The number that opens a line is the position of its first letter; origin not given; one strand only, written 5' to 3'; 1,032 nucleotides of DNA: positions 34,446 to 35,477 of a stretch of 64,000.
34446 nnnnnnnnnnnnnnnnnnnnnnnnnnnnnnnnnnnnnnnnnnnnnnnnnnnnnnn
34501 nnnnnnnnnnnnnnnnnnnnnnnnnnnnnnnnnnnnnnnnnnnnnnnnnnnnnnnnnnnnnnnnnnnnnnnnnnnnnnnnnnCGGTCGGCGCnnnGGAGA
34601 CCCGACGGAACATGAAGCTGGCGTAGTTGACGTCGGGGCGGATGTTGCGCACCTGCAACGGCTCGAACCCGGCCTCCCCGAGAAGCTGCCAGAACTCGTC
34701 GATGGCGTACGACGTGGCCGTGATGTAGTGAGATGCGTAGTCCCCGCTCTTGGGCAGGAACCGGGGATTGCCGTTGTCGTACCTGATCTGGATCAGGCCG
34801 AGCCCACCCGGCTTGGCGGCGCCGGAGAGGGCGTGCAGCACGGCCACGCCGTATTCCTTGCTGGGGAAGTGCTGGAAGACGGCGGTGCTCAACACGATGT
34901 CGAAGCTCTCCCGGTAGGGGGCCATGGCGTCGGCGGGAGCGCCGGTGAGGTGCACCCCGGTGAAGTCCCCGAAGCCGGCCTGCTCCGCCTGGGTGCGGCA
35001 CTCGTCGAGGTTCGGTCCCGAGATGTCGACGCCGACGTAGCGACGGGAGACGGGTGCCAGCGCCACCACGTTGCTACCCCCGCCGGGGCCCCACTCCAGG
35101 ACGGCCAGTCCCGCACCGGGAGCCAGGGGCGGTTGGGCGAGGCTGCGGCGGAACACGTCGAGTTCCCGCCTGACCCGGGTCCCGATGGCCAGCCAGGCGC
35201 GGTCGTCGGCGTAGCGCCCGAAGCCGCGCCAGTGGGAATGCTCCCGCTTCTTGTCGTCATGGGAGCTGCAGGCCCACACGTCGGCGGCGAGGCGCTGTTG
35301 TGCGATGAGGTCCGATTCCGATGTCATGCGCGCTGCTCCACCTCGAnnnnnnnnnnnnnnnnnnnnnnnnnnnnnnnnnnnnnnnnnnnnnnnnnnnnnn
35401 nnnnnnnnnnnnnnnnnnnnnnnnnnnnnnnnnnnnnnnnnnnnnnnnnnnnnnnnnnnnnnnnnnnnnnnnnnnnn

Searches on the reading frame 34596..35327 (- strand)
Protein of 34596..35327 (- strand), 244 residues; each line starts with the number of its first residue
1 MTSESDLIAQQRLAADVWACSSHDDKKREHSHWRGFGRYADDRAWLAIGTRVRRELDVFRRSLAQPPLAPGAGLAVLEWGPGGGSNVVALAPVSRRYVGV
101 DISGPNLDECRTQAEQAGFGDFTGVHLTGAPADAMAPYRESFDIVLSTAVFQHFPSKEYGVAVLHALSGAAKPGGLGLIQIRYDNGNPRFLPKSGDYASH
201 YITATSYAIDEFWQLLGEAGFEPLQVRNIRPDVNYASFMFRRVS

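Call 15: search_protein_families(library=pfam, proteins=[window:34596-35327:-], max_evalue=0.001)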
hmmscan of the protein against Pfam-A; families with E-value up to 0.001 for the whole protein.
window:34596-35327:- (244 aa): 5 families
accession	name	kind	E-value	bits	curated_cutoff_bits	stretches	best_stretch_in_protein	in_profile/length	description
PF08241.18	Methyltransf_11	-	5.9e-12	46.5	21.2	1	77-176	1-92/95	Methyltransferase domain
PF13649.12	Methyltransf_25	-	4.4e-11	43.8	27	1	76-175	1-97/97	Methyltransferase domain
PF08242.18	Methyltransf_12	-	1.2e-10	42.4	30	1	77-175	1-96/98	Methyltransferase domain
PF13489.12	Methyltransf_23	-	1.5e-07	31.7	27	1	70-225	20-163/164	Methyltransferase domain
PF13847.12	Methyltransf_31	-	6.3e-07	29.6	27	1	73-175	4-105/145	Methyltransferase domain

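Call 86: search_protein_families(library=ncbifam, proteins=[window:34596-35327:-], max_evalue=0.00001)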
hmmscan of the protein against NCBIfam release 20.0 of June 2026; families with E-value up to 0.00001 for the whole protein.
window:34596-35327:- (244 aa): 1 family
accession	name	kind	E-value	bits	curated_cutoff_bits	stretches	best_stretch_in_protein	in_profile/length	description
NF043040.1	corrin_prot_MT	hypoth_equivalog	2.6e-07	30.3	180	1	72-179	41-147/216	corrinoid protein-associated methyltransferase CpaM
